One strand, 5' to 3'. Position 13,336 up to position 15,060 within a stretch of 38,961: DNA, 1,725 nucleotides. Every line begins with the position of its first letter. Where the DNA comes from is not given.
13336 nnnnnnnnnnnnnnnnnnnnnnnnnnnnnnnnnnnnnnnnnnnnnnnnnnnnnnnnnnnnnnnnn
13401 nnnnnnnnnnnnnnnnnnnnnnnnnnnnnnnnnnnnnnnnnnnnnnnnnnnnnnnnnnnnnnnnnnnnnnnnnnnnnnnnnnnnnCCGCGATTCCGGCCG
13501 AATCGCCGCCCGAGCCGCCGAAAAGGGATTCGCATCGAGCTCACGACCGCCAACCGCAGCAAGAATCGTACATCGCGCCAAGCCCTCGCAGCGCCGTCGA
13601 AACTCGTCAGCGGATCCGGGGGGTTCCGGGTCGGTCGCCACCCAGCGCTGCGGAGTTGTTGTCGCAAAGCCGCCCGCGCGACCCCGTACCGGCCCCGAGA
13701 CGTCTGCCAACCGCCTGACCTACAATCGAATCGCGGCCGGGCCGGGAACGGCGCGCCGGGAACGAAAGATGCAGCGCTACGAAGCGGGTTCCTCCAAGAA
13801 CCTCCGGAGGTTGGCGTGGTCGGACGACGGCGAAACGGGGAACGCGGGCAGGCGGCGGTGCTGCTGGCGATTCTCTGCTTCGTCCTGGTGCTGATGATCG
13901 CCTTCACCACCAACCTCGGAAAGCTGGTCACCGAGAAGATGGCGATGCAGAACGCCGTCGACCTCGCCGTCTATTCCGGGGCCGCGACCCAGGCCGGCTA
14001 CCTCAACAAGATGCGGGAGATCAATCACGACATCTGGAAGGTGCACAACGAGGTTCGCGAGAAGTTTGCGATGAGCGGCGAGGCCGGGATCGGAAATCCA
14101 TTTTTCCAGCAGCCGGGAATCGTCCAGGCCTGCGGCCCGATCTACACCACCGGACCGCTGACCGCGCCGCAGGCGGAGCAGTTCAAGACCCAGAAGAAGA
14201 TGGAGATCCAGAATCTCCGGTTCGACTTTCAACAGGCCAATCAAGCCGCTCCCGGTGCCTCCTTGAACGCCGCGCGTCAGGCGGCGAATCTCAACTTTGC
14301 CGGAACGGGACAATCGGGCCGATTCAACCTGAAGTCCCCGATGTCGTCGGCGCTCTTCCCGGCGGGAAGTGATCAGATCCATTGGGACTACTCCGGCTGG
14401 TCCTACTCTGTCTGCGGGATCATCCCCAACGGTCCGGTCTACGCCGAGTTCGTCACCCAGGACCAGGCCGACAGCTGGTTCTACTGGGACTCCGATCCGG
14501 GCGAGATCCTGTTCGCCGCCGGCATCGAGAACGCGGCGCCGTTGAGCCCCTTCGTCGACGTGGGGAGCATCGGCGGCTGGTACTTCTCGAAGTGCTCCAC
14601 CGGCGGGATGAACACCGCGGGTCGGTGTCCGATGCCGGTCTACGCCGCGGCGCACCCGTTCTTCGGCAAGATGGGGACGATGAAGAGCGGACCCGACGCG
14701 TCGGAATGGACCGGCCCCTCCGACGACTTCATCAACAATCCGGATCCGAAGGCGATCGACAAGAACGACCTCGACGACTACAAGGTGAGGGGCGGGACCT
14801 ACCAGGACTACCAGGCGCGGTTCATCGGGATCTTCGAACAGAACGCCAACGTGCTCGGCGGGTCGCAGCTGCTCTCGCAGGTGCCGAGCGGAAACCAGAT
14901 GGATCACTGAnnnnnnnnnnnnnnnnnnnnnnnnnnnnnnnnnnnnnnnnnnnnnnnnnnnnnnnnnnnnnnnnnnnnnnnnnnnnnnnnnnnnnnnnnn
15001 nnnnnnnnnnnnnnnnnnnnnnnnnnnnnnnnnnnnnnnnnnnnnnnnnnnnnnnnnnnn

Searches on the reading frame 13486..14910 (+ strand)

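Call 18: search_protein_families(library=pfam, proteins=[window:13486-14910:+], max_evalue=0.001)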
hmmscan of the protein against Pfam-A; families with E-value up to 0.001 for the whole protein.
window:13486-14910:+ (474 aa): 1 family
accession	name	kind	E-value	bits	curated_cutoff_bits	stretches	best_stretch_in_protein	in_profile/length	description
PF13400.11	Tad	-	1e-09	39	22.3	1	121-167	1-46/47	Putative Flp pilus-assembly TadE/G-like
